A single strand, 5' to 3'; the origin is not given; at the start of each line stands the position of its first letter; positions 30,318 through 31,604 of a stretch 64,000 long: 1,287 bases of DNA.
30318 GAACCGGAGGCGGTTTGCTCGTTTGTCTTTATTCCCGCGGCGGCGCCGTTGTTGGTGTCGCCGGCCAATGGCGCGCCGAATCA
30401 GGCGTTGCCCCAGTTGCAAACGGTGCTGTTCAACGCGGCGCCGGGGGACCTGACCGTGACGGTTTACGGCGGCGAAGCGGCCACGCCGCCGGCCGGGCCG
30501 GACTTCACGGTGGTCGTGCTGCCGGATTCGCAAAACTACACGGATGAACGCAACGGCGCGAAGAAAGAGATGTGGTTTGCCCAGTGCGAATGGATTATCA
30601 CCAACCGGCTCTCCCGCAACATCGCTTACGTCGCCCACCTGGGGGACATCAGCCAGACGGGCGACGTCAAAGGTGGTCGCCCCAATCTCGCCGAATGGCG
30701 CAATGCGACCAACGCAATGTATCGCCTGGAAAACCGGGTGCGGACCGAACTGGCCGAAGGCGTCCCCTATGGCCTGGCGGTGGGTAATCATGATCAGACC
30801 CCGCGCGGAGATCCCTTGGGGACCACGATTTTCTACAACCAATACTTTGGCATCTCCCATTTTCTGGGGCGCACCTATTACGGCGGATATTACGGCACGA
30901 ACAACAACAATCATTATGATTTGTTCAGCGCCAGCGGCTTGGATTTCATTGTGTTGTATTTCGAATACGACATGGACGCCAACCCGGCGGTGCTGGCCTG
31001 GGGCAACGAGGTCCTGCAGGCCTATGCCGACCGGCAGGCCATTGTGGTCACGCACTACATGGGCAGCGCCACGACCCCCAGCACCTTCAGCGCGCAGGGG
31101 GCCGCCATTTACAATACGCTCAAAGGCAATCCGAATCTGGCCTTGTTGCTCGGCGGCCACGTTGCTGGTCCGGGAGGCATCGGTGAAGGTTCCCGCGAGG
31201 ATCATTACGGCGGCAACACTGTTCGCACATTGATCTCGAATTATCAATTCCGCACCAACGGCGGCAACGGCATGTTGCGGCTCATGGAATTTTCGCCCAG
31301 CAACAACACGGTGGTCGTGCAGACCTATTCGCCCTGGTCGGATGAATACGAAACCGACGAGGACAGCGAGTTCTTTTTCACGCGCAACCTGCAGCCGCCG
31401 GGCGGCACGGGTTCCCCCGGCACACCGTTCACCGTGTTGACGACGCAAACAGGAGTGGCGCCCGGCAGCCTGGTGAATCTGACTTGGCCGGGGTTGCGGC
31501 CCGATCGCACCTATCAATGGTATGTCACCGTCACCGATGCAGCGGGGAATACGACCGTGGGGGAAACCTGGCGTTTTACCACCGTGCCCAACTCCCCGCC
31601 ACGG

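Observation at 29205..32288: Giant secreted metallophosphoesterases with a non-canonical first metal motif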

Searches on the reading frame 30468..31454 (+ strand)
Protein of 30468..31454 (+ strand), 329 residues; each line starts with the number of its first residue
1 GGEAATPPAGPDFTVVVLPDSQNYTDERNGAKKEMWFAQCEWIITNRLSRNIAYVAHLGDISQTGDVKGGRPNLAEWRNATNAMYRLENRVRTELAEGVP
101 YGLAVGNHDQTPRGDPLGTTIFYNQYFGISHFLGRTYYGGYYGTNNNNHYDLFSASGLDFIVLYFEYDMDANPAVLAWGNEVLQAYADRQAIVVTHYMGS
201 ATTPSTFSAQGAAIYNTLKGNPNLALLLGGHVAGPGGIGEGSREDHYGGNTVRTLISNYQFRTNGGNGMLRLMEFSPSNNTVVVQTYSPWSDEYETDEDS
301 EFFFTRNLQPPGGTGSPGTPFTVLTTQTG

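Call 9: search_protein_families(library=pfam, proteins=[window:30468-31454:+], max_evalue=10)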
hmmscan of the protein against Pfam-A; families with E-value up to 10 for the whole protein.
window:30468-31454:+ (329 aa): 1 family
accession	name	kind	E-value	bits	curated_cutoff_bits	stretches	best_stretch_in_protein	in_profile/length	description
PF00149.33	Metallophos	-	4.6e-05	24.4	21.5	1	50-232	29-188/191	Calcineurin-like phosphoesterase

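Call 10: search_solved_structures(query=window:30468-31454:+, max_evalue=10, show_alignments=3)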
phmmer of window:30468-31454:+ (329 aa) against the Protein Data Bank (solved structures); distinct sequences matched with E-value up to 10: 1.
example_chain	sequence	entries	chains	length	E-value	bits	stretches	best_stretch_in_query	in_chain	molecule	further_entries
1m4j_A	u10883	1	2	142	0.42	12.7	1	264-301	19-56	A6 gene product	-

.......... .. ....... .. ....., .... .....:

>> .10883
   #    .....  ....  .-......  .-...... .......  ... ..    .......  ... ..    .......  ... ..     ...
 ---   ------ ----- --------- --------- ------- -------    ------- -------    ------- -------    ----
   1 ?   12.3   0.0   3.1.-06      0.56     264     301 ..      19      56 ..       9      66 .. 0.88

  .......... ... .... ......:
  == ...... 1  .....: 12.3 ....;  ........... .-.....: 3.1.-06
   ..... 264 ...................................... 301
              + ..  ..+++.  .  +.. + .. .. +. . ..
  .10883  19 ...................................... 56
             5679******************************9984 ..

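Call 11: find_homologous_proteins(query=window:30468-31454:+, max_evalue=0.001)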
Query window:30468-31454:+ (329 aa): 418 proteins with E <= 0.001 among 2821 candidates; the best 120 are listed.
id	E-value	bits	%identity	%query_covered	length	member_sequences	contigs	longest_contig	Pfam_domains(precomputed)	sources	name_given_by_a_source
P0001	5.9e-118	412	61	92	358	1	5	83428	PF00149.34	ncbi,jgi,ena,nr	ncbi:MAG TPA: metallophosphoesterase [Candidatus Paceibacterota bacterium]|nr:metallophosphoesterase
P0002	7.1e-118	412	63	92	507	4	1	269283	PF00149.34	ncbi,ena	-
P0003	1.2e-117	411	58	96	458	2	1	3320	-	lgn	-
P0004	8.6e-116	405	59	94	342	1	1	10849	PF00149.34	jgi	jgi:hypothetical protein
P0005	6.2e-115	402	57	96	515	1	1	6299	PF00149.34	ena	-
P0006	6.7e-113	395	56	99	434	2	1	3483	-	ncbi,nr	ncbi:MAG TPA: phosphohydrolase, partial [Candidatus Binatia bacterium]|nr:phosphohydrolase [Candidat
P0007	1.6e-107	377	58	92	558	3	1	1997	PF13385.14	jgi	jgi:hypothetical protein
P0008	3.7e-104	366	60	90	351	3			-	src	-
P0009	4.8e-104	366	54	100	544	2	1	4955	PF18884.6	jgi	jgi:hypothetical protein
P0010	1.7e-103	364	58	91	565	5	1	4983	-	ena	-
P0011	1.1e-102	362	53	100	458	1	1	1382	-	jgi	jgi:hypothetical protein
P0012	1.4e-102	361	55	94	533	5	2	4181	-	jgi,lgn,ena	-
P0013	6.0e-102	359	59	85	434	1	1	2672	-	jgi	jgi:hypothetical protein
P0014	7.2e-102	359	54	94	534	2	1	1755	-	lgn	-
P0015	1.8e-101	358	52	98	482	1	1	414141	-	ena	-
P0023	7.2e-99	349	69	68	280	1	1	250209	-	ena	-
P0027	6.9e-97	343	51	100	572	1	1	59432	PF00149.34,PF13860.13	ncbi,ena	-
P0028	4.0e-96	340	54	98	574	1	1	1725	PF16655.13,PF25059.2,PF00149.34,PF00041.28,PF16656.12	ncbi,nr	ncbi:MAG TPA: fibronectin type III domain-containing protein, partial [Candidatus Sulfotelmatobacter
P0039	1.2e-91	325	51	96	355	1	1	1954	PF00149.34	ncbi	-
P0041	5.2e-91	323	49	90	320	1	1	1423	PF00149.34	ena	-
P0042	6.0e-91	323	51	93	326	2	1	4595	PF00149.34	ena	-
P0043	1.4e-90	322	50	90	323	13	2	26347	PF00149.34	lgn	-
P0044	2.3e-90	321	53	92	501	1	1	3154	PF22352.3,PF00149.34,PF18911.7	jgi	jgi:hypothetical protein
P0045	3.1e-90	321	50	93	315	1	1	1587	PF00149.34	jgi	jgi:hypothetical protein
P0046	3.1e-90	321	54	92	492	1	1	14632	PF22352.3,PF00149.34,PF18911.7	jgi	jgi:hypothetical protein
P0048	4.7e-90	320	55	79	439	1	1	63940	PF00149.34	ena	-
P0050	4.7e-89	317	50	90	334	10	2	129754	PF00149.34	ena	-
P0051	5.7e-89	316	52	93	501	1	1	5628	PF22352.3,PF00149.34,PF18911.7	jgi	jgi:hypothetical protein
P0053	1.4e-88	315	51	90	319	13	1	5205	PF00149.34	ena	-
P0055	2.7e-88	314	50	90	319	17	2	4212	PF00149.34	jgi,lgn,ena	jgi:hypothetical protein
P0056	2.8e-88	314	48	93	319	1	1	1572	PF00149.34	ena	-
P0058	3.6e-88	314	52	91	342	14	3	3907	PF00149.34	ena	-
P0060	5.6e-88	313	48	91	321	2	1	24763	PF00149.34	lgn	-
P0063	5.6e-87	310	52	90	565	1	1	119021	PF01839.30,PF13517.13,PF00149.34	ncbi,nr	ncbi:MAG: hypothetical protein HZA31_07435 [Opitutae bacterium]|nr:hypothetical protein [Opitutae ba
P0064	1.4e-86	309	49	95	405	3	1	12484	PF00149.34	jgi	jgi:hypothetical protein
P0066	4.1e-86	307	49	91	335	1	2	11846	PF00149.34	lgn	-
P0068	8.1e-86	306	47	88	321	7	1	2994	PF00149.34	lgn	-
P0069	9.4e-86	306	50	90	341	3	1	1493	PF00149.34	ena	-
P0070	9.5e-86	306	50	90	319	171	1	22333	PF00149.34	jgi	-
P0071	1.6e-85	305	51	91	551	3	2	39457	PF00149.34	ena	-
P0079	1.1e-84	302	51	89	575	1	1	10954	PF01839.30,PF13517.13,PF00149.34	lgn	-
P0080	1.2e-84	302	50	94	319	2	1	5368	PF00149.34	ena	-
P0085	1.5e-83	299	51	92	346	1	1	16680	PF00149.34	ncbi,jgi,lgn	-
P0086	2.3e-83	298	52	88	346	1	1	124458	PF00149.34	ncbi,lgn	-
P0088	2.9e-83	298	51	92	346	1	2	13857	PF00149.34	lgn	-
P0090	8.9e-83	296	51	92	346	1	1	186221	PF00149.34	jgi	jgi:hypothetical protein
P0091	1.3e-82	296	48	94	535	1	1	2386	PF00149.34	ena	-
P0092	1.4e-82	295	51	92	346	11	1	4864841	PF00149.34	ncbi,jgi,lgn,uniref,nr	ncbi:metallophosphoesterase [Mucilaginibacter sp. E4BP6]|uniref:metallophosphoesterase n=1 Tax=Mucil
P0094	1.9e-82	295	50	92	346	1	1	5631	PF00149.34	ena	-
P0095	2.1e-82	295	50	90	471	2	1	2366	PF18962.8,PF00149.34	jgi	-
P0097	5.9e-82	293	48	93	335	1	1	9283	PF00149.34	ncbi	-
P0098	7.5e-82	293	50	92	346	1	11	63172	PF00149.34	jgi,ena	-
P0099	1.3e-81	292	50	91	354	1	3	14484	PF00149.34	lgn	-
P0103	1.6e-81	292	49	94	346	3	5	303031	PF00149.34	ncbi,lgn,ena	-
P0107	4.1e-81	291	46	91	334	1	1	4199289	PF00149.34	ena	-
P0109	5.3e-81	290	50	88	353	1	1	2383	PF00149.34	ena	-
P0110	6.4e-81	290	50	88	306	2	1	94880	PF00149.34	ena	-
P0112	1.0e-80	289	48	91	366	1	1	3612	PF00149.34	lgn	-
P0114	2.4e-80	288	50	92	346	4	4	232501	PF00149.34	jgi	jgi:hypothetical protein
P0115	2.6e-80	288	48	91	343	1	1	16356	PF00149.34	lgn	-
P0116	2.9e-80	288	49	91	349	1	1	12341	PF00149.34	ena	-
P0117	3.0e-80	288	48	88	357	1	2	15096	PF00149.34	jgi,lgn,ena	-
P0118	3.2e-80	288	47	90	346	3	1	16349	PF00149.34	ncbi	ncbi:hypothetical protein BH09BAC4_BH09BAC4_14750 [soil metagenome]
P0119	3.6e-80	288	48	94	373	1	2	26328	PF00149.34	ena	-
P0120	6.3e-80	287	48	91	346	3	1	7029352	PF00149.34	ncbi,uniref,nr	ncbi:metallophosphoesterase [Spirosoma radiotolerans]|uniref:Calcineurin-like phosphoesterase domain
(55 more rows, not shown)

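Call 14: search_solved_structures(query=A1, max_evalue=1, show_alignments=4)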
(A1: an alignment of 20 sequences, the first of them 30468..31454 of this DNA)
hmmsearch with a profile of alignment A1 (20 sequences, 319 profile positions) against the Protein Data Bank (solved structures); distinct sequences matched with E-value up to 1: 0.

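Call 18: search_protein_representatives(protein=window:30468-31454:+)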
Query: 329 residues. Proteins with E-value up to 0.001 (for the whole library): 6427; up to 1e-10: 4281; up to 1e-30: 1334. The best 150 are listed.
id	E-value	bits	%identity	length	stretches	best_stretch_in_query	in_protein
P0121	9.9e-191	649.4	53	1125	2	4-306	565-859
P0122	9.0e-190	646.2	53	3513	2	2-326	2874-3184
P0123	1.9e-136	470.9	66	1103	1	8-328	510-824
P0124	2.5e-121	421.2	65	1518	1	4-312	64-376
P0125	3.7e-120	417.3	60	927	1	1-328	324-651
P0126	8.3e-118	409.6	42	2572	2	4-326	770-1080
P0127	1.5e-117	408.8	60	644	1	6-327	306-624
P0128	2.4e-116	404.8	60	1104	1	5-318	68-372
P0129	6.7e-114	396.8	61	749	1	6-312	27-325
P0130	7.4e-114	396.6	39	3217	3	5-305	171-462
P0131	1.3e-111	389.2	61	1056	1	8-322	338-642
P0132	1.2e-110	386.1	57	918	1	1-329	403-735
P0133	4.9e-107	374.2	59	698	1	3-315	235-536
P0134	5.2e-107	374.1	56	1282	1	6-326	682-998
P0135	1.6e-106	372.5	56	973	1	3-320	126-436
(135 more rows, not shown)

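Call 24: find_encoding_contigs(protein=P0120, flank=8000, max_places=3)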
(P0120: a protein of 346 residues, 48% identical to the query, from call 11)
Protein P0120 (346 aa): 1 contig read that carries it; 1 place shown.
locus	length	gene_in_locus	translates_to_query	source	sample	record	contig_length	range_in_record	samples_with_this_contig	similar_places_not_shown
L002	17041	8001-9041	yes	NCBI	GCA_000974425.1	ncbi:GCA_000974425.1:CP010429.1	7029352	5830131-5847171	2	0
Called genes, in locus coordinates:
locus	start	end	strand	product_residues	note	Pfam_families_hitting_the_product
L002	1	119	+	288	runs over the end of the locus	PF12833:HTH_18, PF00165:HTH_AraC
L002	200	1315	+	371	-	PF00070:Pyr_redox (faint), PF01266:DAO (faint), PF01494:FAD_binding_3, PF07992:Pyr_redox_2 (faint)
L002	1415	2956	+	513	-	PF01266:DAO (faint), PF01494:FAD_binding_3, PF21274:Rng_hyd_C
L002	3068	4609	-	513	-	PF14322:SusD-like_3, PF12771:SusD-like_2 (weak), PF07980:SusD_RagB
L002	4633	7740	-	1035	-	PF13620:CarboxypepD_reg, PF13715:CarbopepD_reg_2, PF07715:Plug, PF00593:TonB_dep_Rec_b-barrel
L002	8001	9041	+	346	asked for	PF00149:Metallophos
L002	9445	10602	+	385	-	-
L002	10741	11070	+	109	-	-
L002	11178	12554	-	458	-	PF04055:Radical_SAM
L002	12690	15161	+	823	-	PF12156:ATPase-cat_bd, PF00122:E1-E2_ATPase, PF00702:Hydrolase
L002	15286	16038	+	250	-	PF00487:FA_desaturase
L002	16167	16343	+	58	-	PF03597:FixS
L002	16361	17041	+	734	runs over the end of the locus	PF00115:COX1, PF02433:FixO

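Call 25: find_encoding_contigs(protein=P0107, flank=8000, max_places=3)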
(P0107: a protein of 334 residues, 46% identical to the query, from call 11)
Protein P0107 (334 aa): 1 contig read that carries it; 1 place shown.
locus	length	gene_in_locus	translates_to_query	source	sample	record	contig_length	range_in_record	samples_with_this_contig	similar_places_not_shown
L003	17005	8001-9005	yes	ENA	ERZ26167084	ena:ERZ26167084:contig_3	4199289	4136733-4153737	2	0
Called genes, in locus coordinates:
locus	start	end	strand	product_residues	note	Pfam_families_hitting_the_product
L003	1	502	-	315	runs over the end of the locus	PF13489:Methyltransf_23, PF13649:Methyltransf_25 (faint), PF08241:Methyltransf_11, PF08242:Methyltransf_12 (weak)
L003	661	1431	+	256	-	-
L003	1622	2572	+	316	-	PF02475:TRM5-TYW2_MTfase, PF05050:Methyltransf_21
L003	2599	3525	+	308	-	PF00535:Glycos_transf_2, PF10111:Glyco_tranf_2_2 (weak), PF13641:Glyco_tranf_2_3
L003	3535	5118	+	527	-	-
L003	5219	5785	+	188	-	PF12708:Pect-lyase_RHGA_epim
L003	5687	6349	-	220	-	PF13358:DDE_3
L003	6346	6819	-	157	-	PF13551:HTH_29 (weak), PF13565:HTH_32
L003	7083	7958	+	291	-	-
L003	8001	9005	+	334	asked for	PF00149:Metallophos (weak)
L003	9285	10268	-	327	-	PF13641:Glyco_tranf_2_3, PF00535:Glycos_transf_2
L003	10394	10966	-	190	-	PF13489:Methyltransf_23, PF07021:MetW, PF13847:Methyltransf_31, PF08241:Methyltransf_11, PF08242:Methyltransf_12, PF13649:Methyltransf_25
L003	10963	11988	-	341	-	PF13439:Glyco_transf_4, PF13579:Glyco_trans_4_4, PF20706:GT4-conflict (weak), PF00534:Glycos_transf_1, PF13692:Glyco_trans_1_4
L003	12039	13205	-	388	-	PF13439:Glyco_transf_4 (weak), PF00534:Glycos_transf_1, PF13692:Glyco_trans_1_4, PF13524:Glyco_trans_1_2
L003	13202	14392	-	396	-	-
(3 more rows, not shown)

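Call 28: predict_structure(alignment_id=A1)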
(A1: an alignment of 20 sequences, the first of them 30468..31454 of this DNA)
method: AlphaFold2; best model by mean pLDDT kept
length: 329 residues; sequences in the alignment: 20
mean_pLDDT: 90.3   pTM: 0.91
mean pLDDT of the five models: 90.3, 87.4, 86.6, 86.5, 85.6
residues with pLDDT >= 90: 254; 70-90: 45; 50-70: 19; < 50: 11
segments of 3 or more residues with pLDDT < 50: 1-5, 326-329
pLDDT, mean of each block of 10 residues (from residue 1): 49 96 95 98 96 96 93 96 97 93 95 79 96 97 96 94 93 96 97 95 91 97 95 70 92 94 93 95 97 93 87 64 62
secondary structure, 60 per line:
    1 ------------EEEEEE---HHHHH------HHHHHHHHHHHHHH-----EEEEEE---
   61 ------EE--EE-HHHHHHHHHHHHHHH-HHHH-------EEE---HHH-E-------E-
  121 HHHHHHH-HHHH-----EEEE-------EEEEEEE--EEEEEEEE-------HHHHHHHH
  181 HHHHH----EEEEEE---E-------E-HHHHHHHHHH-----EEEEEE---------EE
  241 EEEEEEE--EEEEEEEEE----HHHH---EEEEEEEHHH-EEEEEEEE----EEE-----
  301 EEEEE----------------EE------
elements in order: E13-18 H22-26 H33-46 E52-57 H74-88 H90-93 E101-103 H121-127 H129-132 E138-141 E149-155 E158-165 H173-185 E190-195 H209-218 E224-229 E239-247 E250-258 H263-266 E270-276 E281-288 E293-295 E301-305

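Call 30: fold_search(model_id=the predicted structure, library=pdb)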
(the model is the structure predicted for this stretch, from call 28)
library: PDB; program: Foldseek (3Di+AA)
matches with E <= 10: 798; with E <= 0.001: 125
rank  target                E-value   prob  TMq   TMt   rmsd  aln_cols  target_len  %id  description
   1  1ute_A                2.3e-10  1.00  0.54  0.58   6.4       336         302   15  PIG PURPLE ACID PHOSPHATASE COMPLEXED WITH PHOSPHATE (released 1999-10-01)
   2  5uq6                  7.3e-10  1.00  0.54  0.58   6.4       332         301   15  PIG PURPLE ACID PHOSPHATASE COMPLEXED WITH PHOSPHATE IN TWO COORDINATION MODES ALONG WITH A BRIDGING HYDROXIDE ION (released 2017-05-24)
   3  7ov8_A                8.7e-10  1.00  0.53  0.56   6.5       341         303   15  Crystal structure of pig purple acid phosphatase in complex with 4-(2-hydroxyethyl)-1-piperazineethanesulfonic acid (H (released 2022-03-23)
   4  7ov2_A                1.4e-09  1.00  0.55  0.59   6.3       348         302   15  Crystal structure of pig purple acid phosphatase in complex with L-glutamine, (poly)ethylene glycol fragments and glyc (released 2022-01-12)
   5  2xmo_A                3.5e-09  1.00  0.56  0.46   5.5       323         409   12  The crystal structure of Lmo2642 (released 2011-02-23)
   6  2dxl_A                4.0e-09  1.00  0.51  0.60   6.9       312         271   12  Glycerophosphodiesterase from Enterobacter aerogenes (released 2007-05-22)
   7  9a6c_B                5.1e-09  1.00  0.55  0.40   6.3       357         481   11  Integrative model of YYDD-YYDB by crosslinking MS and deep learning (released 2024-09-18)
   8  2bq8                  9.9e-09  1.00  0.55  0.59   5.9       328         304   12  Crystal structure of human purple acid phosphatase with an inhibitory conformation of the repression loop (released 2005-10-24)
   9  2zo9_B                1.1e-08  1.00  0.53  0.62   6.6       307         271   12  Malonate-bound structure of the glycerophosphodiesterase from Enterobacter aerogenes (GpdQ) and characterization of th (released 2008-10-07)
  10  3av0_A                1.3e-08  1.00  0.47  0.42   5.2       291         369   13  Crystal structure of Mre11-Rad50 bound to ATP S (released 2011-05-25)
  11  1qhw_A                1.4e-08  1.00  0.51  0.55   7.2       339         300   13  PURPLE ACID PHOSPHATASE FROM RAT BONE (released 1999-09-15)
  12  7zr1_A                1.4e-08  1.00  0.46  0.31   8.2       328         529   12  Chaetomium thermophilum Mre11-Rad50-Nbs1 complex bound to ATPyS (composite structure) (released 2023-01-11)
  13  1qfc                  1.6e-08  1.00  0.58  0.66   5.7       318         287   13  STRUCTURE OF RAT PURPLE ACID PHOSPHATASE (released 2000-04-10)
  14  3zk4_B                5.1e-08  1.00  0.53  0.33   5.4       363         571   13  Structure of purple acid phosphatase PPD1 isolated from yellow lupin (Lupinus luteus) seeds (released 2014-01-29)
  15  3d03_A                6.9e-08  1.00  0.52  0.61   6.5       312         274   13  1.9A structure of Glycerophoshphodiesterase (GpdQ) from Enterobacter aerogenes (released 2008-10-14)
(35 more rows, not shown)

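Call 32: find_encoding_contigs(protein=P0002, flank=10000, max_places=2)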
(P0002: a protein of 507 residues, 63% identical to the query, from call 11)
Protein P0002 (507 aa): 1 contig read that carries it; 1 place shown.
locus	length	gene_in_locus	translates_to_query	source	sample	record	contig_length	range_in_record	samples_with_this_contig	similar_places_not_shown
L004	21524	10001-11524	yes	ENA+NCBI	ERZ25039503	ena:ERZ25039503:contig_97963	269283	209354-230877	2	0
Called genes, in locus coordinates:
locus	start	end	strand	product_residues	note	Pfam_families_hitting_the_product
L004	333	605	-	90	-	PF03009:GDPD, PF13653:GDPD_2 (faint)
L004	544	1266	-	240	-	PF03009:GDPD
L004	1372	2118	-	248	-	PF00230:MIP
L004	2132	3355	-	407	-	PF00370:FGGY_N, PF02782:FGGY_C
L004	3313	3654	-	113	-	PF00370:FGGY_N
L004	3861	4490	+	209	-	PF00072:Response_reg, PF00196:GerE, PF04545:Sigma70_r4 (weak), PF08281:Sigma70_r4_2 (weak), PF13384:HTH_23 (faint)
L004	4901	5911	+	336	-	-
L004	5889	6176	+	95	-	-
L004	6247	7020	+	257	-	-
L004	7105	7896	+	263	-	-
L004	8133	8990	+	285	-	PF07963:N_methyl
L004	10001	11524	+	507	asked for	PF00149:Metallophos (weak)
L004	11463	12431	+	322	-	-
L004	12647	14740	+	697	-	PF03372:Exo_endo_phos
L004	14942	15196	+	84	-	-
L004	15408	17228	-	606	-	PF12895:ANAPC3 (faint), PF13176:TPR_7 (faint), PF14559:TPR_19 (weak), PF13424:TPR_12, PF13414:TPR_11 (weak), PF13432:TPR_16 (weak), PF00515:TPR_1, PF07719:TPR_2 (weak), +6 more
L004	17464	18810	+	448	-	PF01011:PQQ (faint), PF13360:PQQ_2, PF13570:Beta-prop_ACSF4 (weak)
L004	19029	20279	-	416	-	PF01717:Meth_synt_2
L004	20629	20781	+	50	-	-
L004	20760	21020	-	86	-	-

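Call 33: find_encoding_contigs(protein=P0023, flank=10000, max_places=2)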
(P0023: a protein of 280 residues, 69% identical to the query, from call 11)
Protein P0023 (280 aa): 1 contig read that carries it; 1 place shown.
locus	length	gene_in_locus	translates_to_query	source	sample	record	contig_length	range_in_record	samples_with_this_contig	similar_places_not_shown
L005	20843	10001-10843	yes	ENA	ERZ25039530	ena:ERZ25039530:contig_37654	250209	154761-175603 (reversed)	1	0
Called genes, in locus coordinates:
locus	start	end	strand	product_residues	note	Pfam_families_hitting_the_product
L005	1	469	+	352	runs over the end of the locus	-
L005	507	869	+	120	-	PF13307:Helicase_C_2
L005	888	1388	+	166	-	PF06803:DUF1232 (faint)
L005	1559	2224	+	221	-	PF00392:GntR, PF07702:UTRA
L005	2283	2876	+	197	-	PF00884:Sulfatase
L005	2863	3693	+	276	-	PF00884:Sulfatase, PF01663:Phosphodiest (weak), PF16347:SGSH_C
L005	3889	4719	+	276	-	PF07963:N_methyl, PF07596:SBP_bac_10 (weak)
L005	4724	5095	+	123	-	-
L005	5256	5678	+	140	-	-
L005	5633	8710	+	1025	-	-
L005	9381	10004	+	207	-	-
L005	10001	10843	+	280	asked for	-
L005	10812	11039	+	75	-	-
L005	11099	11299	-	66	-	-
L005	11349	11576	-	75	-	-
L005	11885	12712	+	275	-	PF13431:TPR_17 (faint), PF14559:TPR_19 (faint), PF00515:TPR_1 (faint), PF07719:TPR_2 (faint), PF13181:TPR_8 (faint), PF13424:TPR_12 (faint), PF13428:TPR_14 (faint), PF13432:TPR_16 (faint)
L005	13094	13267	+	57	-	-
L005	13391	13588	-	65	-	-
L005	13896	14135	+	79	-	-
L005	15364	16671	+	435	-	PF09419:PGP_phosphatase (faint), PF00702:Hydrolase, PF13344:Hydrolase_6, PF13242:Hydrolase_like, PF13419:HAD_2 (weak)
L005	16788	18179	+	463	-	PF01266:DAO, PF16901:DAO_C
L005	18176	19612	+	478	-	PF07690:MFS_1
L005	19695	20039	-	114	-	PF07883:Cupin_2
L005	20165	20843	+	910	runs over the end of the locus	-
